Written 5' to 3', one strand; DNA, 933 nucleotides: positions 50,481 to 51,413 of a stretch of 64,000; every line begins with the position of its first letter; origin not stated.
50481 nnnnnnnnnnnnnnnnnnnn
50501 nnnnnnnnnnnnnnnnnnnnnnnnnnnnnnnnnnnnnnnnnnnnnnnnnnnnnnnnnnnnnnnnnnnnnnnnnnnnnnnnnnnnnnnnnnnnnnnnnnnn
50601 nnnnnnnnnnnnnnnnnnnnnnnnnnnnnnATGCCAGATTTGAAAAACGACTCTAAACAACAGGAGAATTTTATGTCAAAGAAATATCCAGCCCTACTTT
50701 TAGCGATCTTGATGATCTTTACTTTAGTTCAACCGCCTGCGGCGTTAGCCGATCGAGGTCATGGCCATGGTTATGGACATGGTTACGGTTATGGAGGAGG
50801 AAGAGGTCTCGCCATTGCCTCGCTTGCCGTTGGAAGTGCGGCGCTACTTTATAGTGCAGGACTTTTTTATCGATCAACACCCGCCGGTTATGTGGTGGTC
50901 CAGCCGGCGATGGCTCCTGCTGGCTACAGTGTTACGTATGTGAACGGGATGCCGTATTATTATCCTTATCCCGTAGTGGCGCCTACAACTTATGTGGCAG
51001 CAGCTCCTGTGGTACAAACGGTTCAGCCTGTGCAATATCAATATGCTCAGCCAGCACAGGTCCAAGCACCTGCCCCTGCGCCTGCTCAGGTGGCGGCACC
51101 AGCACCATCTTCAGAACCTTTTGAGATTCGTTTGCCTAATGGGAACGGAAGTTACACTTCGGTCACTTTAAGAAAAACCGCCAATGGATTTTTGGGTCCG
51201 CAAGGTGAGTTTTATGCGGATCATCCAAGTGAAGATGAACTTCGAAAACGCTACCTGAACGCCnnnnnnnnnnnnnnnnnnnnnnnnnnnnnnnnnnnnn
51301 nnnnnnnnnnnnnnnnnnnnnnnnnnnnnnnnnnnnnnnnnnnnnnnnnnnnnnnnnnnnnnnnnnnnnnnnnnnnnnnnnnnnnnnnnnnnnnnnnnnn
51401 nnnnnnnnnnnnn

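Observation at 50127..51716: Two tandem secreted paralogs sharing a ~48-aa C-terminal domain I do not recognise. One carries a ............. repeat. Both sit beside a Spy/CpxP-like LTXXQ protein.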

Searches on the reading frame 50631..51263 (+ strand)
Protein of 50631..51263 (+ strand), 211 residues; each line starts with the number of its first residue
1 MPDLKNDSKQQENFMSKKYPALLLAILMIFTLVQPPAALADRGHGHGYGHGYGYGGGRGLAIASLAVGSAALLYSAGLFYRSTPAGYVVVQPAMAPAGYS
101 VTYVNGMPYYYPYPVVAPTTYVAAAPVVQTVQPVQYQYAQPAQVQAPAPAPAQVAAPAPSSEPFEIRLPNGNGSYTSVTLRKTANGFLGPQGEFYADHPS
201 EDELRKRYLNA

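Call 4: search_protein_families(library=pfam, proteins=[window:50631-51263:+], max_evalue=1)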
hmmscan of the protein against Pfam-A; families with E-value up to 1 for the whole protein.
window:50631-51263:+ (211 aa): 0 families

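Call 5: search_protein_families(library=ncbifam, proteins=[window:50631-51263:+], max_evalue=1)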
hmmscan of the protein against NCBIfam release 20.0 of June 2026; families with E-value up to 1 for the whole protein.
window:50631-51263:+ (211 aa): 1 family
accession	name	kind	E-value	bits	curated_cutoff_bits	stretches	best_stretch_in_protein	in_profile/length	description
NF033761.1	gliding_GltJ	equivalog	0.072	12.2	450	1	62-163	373-466/671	adventurous gliding motility protein GltJ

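Call 8: find_homologous_proteins(query=window:50673-51263:+, max_evalue=0.01)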
Query window:50673-51263:+ (197 aa): 108 proteins with E <= 0.01 among 3403 candidates.
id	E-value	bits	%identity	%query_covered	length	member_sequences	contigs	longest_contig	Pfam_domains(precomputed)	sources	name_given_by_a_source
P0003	6.5e-122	423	100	100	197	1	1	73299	-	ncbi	-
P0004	1.4e-49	187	53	95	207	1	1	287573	PF20125.5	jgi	jgi:hypothetical protein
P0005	8.0e-46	175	50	99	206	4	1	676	PF20125.5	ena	-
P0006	4.0e-44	169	47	97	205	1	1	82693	PF20125.5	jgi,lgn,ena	-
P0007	1.3e-43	167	45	97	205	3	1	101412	PF20125.5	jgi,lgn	-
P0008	6.9e-43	165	46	99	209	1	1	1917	PF20125.5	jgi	jgi:hypothetical protein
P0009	1.1e-42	164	68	25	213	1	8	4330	PF20125.5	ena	-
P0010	4.5e-42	162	46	95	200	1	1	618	PF20125.5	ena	-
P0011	4.7e-42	162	48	77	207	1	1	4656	PF20125.5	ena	-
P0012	4.7e-42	162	47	99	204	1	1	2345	PF20125.5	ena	-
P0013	8.1e-42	162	46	97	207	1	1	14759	PF20125.5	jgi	jgi:hypothetical protein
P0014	2.2e-41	160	44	99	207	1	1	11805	PF20125.5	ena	-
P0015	2.4e-41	160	54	77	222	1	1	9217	PF20125.5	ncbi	-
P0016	5.3e-41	159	44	97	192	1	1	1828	PF20125.5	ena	-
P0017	8.1e-41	158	49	99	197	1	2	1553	PF20125.5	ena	-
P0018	1.2e-40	158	47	97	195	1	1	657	PF20125.5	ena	-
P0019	1.4e-40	158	44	97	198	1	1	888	PF20125.5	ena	-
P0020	1.7e-40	157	48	97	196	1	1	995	PF20125.5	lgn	-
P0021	2.5e-40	157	44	97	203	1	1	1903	PF20125.5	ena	-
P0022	2.8e-40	157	44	97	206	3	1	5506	PF20125.5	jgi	jgi:hypothetical protein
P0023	7.5e-40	155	46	94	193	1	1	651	PF20125.5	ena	-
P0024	1.3e-39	154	46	97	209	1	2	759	PF20125.5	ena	-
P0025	1.8e-39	154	44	97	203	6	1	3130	PF20125.5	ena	-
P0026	2.0e-39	154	44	97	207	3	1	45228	PF20125.5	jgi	jgi:hypothetical protein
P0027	5.6e-39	152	46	77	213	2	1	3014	PF20125.5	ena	-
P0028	7.8e-39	152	48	77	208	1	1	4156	PF20125.5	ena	-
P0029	9.3e-39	152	48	97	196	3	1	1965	PF20125.5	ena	-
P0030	2.0e-38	150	46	97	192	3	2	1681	PF20125.5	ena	-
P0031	3.5e-38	150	49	77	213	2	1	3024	PF20125.5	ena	-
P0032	7.7e-37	145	45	99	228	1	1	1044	PF20125.5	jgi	-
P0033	4.6e-36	143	44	97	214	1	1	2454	PF20125.5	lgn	-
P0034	7.0e-36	142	42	97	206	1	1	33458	PF20125.5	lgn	-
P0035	9.9e-36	142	44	99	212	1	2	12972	PF20125.5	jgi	-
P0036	5.6e-35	139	48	77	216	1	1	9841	PF20125.5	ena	-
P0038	8.2e-34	135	45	98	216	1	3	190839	PF20125.5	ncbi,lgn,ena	-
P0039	2.2e-33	134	42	96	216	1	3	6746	PF20125.5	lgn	-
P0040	2.1e-32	131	50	75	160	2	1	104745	PF20125.5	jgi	jgi:hypothetical protein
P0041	2.2e-32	131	52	74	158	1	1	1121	PF20125.5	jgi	-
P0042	8.3e-32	129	43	97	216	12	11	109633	PF20125.5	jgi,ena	-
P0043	2.3e-31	127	40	99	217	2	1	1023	PF20125.5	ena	-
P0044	2.4e-29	121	42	99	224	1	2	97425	PF20125.5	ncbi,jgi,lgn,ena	-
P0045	2.7e-29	121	42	98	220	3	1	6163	PF20125.5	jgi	jgi:hypothetical protein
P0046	4.7e-29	120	50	68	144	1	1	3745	PF20125.5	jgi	-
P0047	1.6e-28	118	43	98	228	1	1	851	PF20125.5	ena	-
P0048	6.0e-28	116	44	74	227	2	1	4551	PF20125.5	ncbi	-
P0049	1.9e-27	115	46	74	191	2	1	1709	PF20125.5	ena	-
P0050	3.4e-27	114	50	68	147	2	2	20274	PF20125.5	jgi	-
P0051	5.6e-27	113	38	94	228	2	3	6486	PF20125.5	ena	-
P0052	2.4e-26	111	38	98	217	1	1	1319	PF20125.5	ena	-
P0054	6.1e-25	106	36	99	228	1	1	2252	PF20125.5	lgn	-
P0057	1.7e-24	105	62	25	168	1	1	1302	PF20125.5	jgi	jgi:hypothetical protein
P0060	6.2e-24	103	37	86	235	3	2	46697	PF20125.5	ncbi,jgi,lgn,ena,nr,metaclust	ncbi:MAG: hypothetical protein A2017_00785 [Lentisphaerae bacterium GWF2_44_16]|nr:MAG: hypothetical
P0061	7.2e-24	103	59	25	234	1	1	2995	PF20125.5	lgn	-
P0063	4.0e-23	101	48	64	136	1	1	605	PF20125.5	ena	-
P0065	4.6e-23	100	46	74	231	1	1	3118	PF20125.5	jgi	jgi:hypothetical protein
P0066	6.0e-23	100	55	26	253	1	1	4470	PF20125.5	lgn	-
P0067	9.0e-23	99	42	74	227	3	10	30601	PF20125.5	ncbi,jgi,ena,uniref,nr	ncbi:MAG: hypothetical protein A3G33_00175 [Omnitrophica bacterium RIFCSPLOWO2_12_FULL_44_17]|uniref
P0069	1.5e-22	99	45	54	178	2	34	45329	-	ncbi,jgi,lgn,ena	-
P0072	3.8e-22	97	59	26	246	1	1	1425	PF20125.5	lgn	-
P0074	5.1e-21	94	38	98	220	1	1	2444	PF20125.5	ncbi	ncbi:MAG: DUF6515 family protein [Candidatus Omnitrophota bacterium]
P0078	4.5e-19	87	29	73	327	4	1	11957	PF20125.5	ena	-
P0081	2.0e-18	85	33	98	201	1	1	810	PF20125.5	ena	-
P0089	4.0e-16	78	68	27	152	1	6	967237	-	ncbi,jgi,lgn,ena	jgi:hypothetical protein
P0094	1.4e-13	69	33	98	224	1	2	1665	PF20125.5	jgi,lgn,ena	-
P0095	2.8e-13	68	37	65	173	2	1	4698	PF20125.5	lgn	-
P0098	2.0e-11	62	46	27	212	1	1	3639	PF20125.5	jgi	-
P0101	4.5e-11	61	38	74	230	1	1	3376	PF20125.5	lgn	-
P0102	9.7e-11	60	32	75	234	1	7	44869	PF20125.5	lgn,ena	-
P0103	6.4e-10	57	38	58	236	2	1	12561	PF20125.5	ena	-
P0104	6.9e-9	54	32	74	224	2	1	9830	PF20125.5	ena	-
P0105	1.2e-8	53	47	24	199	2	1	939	PF20125.5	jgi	-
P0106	7.5e-5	41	32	81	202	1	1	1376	PF20125.5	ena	-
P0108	8.7e-4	37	43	38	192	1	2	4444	PF20125.5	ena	-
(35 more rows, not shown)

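Call 10: search_protein_families(library=pfam, proteins=[P0004, P0006, P0038, P0060, P0067, P0074, P0089, P0069, P0078, P0003], max_evalue=10)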
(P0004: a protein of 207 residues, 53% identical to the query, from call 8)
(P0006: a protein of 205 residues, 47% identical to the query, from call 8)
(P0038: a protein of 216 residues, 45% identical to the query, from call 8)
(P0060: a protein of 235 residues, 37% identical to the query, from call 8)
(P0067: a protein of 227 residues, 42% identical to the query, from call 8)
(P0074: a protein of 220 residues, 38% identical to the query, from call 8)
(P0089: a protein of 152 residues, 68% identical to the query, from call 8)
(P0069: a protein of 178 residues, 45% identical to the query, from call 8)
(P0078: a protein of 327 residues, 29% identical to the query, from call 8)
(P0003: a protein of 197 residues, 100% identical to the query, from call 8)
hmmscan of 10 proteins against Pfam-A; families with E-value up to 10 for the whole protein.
P0004 (207 aa): 1 family
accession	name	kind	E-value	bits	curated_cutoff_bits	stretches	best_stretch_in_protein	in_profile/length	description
PF20125.4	DUF6515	-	9.3e-10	39.1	24.9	1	47-125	61-140/179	Family of unknown function (DUF6515)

P0006 (205 aa): 1 family
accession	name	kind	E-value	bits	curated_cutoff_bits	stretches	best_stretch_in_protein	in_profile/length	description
PF20125.4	DUF6515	-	3.4e-16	60.1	24.9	1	44-121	57-134/179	Family of unknown function (DUF6515)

P0038 (216 aa): 1 family
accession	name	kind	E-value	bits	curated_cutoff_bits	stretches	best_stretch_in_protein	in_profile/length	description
PF20125.4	DUF6515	-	1.3e-15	58.2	24.9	1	29-125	36-133/179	Family of unknown function (DUF6515)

P0060 (235 aa): 1 family
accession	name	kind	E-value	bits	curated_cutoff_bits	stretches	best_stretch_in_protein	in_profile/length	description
PF20125.4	DUF6515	-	1e-11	45.4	24.9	1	68-144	61-138/179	Family of unknown function (DUF6515)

P0067 (227 aa): 1 family
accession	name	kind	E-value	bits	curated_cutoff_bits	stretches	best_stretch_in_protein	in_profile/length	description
PF20125.4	DUF6515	-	2.6e-13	50.6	24.9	1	47-130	49-132/179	Family of unknown function (DUF6515)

P0074 (220 aa): 2 families
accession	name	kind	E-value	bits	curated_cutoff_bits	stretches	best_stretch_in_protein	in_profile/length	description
PF20125.4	DUF6515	-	3e-18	66.7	24.9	1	39-126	45-132/179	Family of unknown function (DUF6515)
PF00045.24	Hemopexin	-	2.1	8.8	21.3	1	57-90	7-27/45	Hemopexin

P0089 (152 aa): 1 family
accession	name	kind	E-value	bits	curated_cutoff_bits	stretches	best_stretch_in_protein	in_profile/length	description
PF11862.13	DUF3382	-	0.15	12.8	28.9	1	7-56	11-59/97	Domain of unknown function (DUF3382)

P0069 (178 aa): 1 family
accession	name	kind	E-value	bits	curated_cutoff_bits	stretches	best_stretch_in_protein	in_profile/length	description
PF01723.21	Chorion_1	-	0.47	10.8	22.3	1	7-56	6-62/169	Chorion protein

P0078 (327 aa): 3 families
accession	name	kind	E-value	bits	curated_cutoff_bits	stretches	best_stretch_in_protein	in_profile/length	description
PF20125.4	DUF6515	-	2.2e-11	44.4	24.9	1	50-140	51-142/179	Family of unknown function (DUF6515)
PF07949.17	YbbR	-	0.015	16.1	22.3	1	117-146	11-40/81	YbbR-like protein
PF19212.5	CoV_NSP2_C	-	0.14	12.8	25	1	99-123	82-106/116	Coronavirus replicase NSP2, C-terminal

P0003 (197 aa): 0 families

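Call 13: find_encoding_contigs(protein=P0089, flank=6000, max_places=6)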
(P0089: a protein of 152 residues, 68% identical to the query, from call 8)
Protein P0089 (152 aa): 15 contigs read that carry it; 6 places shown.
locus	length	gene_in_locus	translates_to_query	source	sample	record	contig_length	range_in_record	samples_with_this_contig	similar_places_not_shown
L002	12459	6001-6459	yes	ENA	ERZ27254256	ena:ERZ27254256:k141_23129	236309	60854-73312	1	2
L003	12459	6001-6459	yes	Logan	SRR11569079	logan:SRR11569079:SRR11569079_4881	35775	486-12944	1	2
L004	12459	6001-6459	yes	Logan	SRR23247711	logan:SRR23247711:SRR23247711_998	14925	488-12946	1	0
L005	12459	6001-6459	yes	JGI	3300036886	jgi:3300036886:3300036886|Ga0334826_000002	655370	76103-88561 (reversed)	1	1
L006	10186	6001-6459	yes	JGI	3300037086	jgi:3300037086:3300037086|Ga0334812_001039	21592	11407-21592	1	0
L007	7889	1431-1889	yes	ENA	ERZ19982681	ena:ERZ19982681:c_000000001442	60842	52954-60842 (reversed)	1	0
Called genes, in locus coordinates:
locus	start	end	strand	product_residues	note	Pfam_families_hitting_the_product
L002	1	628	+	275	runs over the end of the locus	PF00561:Abhydrolase_1, PF07819:PGAP1 (faint), PF12146:Hydrolase_4, PF12697:Abhydrolase_6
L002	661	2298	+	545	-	-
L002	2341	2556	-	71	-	-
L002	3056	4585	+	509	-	PF00989:PAS (weak), PF08448:PAS_4 (weak), PF13188:PAS_8 (faint), PF13426:PAS_9 (faint), PF00512:HisKA, PF02518:HATPase_c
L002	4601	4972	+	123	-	PF00072:Response_reg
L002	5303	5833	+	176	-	-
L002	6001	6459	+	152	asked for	-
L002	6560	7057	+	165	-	-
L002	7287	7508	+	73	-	PF13560:HTH_31 (weak), PF12844:HTH_19 (weak), PF01381:HTH_3 (weak), PF13443:HTH_26 (weak)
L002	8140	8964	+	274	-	PF04748:Polysacc_deac_2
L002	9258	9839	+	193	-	PF01814:Hemerythrin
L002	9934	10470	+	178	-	PF04343:DUF488, PF22751:DUF488-N3a (weak)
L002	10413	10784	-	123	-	-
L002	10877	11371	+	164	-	PF01814:Hemerythrin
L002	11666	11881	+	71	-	-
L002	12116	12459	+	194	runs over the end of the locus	-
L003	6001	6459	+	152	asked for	-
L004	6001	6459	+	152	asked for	-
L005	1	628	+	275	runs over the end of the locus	PF00561:Abhydrolase_1, PF07819:PGAP1 (faint), PF12146:Hydrolase_4, PF12697:Abhydrolase_6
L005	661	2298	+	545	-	-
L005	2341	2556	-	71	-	-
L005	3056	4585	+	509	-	PF00989:PAS (weak), PF08448:PAS_4 (weak), PF13188:PAS_8 (faint), PF13426:PAS_9 (faint), PF00512:HisKA, PF02518:HATPase_c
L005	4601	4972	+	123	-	PF00072:Response_reg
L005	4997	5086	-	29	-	-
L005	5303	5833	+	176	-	-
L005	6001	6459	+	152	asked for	-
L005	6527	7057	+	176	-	-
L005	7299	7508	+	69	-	PF13560:HTH_31 (weak), PF12844:HTH_19 (weak), PF13443:HTH_26 (weak), PF01381:HTH_3 (weak)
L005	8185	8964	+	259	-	PF04748:Polysacc_deac_2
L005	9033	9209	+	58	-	-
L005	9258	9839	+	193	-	PF01814:Hemerythrin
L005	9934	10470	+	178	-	PF04343:DUF488, PF22751:DUF488-N3a (weak)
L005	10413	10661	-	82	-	-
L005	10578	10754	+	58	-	-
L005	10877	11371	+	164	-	PF01814:Hemerythrin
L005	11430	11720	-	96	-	-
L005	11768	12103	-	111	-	-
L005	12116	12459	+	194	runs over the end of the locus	-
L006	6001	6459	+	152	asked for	-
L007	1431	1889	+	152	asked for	-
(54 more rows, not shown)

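Call 16: find_encoding_contigs(protein=P0004, flank=5000, max_places=2)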
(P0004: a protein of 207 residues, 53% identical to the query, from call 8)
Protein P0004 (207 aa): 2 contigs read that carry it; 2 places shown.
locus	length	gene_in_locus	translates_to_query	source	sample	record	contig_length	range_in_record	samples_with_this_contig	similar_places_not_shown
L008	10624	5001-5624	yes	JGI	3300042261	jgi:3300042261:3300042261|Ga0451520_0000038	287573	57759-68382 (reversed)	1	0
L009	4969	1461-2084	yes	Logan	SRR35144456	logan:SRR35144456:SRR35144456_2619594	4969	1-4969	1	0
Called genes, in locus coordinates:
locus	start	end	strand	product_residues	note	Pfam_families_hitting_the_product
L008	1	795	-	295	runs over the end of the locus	PF00535:Glycos_transf_2, PF10111:Glyco_tranf_2_2 (weak), PF13641:Glyco_tranf_2_3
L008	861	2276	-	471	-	PF03567:Sulfotransfer_2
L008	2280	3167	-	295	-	PF00535:Glycos_transf_2, PF10111:Glyco_tranf_2_2, PF13641:Glyco_tranf_2_3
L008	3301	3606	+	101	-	PF12840:HTH_20, PF01022:HTH_5, PF21476:PF0610-like_N (weak)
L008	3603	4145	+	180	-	PF00581:Rhodanese, PF11127:YgaP-like_TM (weak)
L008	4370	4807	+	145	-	PF20125:DUF6515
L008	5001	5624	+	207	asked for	PF20125:DUF6515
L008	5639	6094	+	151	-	-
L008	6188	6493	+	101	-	-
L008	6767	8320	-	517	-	PF00672:HAMP, PF00512:HisKA, PF02518:HATPase_c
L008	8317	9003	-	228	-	PF00072:Response_reg, PF00486:Trans_reg_C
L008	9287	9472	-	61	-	-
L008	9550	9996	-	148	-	PF04173:DoxD (faint), PF07681:DoxX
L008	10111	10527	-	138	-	PF07813:LTXXQ (faint)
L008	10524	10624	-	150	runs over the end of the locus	PF13490:zf-HC2 (weak)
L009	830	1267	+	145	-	PF20125:DUF6515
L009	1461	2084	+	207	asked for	PF20125:DUF6515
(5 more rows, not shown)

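Call 17: find_encoding_contigs(protein=P0038, flank=5000, max_places=2)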
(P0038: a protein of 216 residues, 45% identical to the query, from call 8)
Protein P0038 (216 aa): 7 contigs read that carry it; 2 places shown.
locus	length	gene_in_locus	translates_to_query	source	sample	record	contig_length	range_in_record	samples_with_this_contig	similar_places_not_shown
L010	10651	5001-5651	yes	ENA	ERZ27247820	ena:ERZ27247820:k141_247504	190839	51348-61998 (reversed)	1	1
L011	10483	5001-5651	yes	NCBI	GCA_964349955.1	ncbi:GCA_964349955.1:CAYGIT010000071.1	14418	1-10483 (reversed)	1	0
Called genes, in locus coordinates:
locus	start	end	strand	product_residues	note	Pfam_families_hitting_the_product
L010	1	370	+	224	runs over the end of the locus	-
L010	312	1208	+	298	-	PF01370:Epimerase, PF04321:RmlD_sub_bind, PF16363:GDP_Man_Dehyd, PF13460:NAD_binding_10, PF01073:3Beta_HSD, PF02719:Polysacc_synt_2, PF07993:NAD_binding_4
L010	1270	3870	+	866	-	PF17900:Peptidase_M1_N, PF01433:Peptidase_M1, PF11838:ERAP1_C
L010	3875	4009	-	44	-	-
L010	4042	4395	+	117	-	PF01253:SUI1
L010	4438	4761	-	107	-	-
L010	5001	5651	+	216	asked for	PF20125:DUF6515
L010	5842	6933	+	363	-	PF02811:PHP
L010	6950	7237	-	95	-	-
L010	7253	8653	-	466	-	PF00206:Lyase_1, PF10415:FumaraseC_C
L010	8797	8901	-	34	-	-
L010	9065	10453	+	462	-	PF01637:ATPase_2, PF13173:AAA_14 (weak), PF03008:DUF234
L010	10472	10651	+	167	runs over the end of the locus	PF04074:DUF386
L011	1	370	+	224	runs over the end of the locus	-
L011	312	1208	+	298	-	PF01370:Epimerase, PF04321:RmlD_sub_bind, PF16363:GDP_Man_Dehyd, PF13460:NAD_binding_10, PF01073:3Beta_HSD, PF02719:Polysacc_synt_2, PF07993:NAD_binding_4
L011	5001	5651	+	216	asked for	PF20125:DUF6515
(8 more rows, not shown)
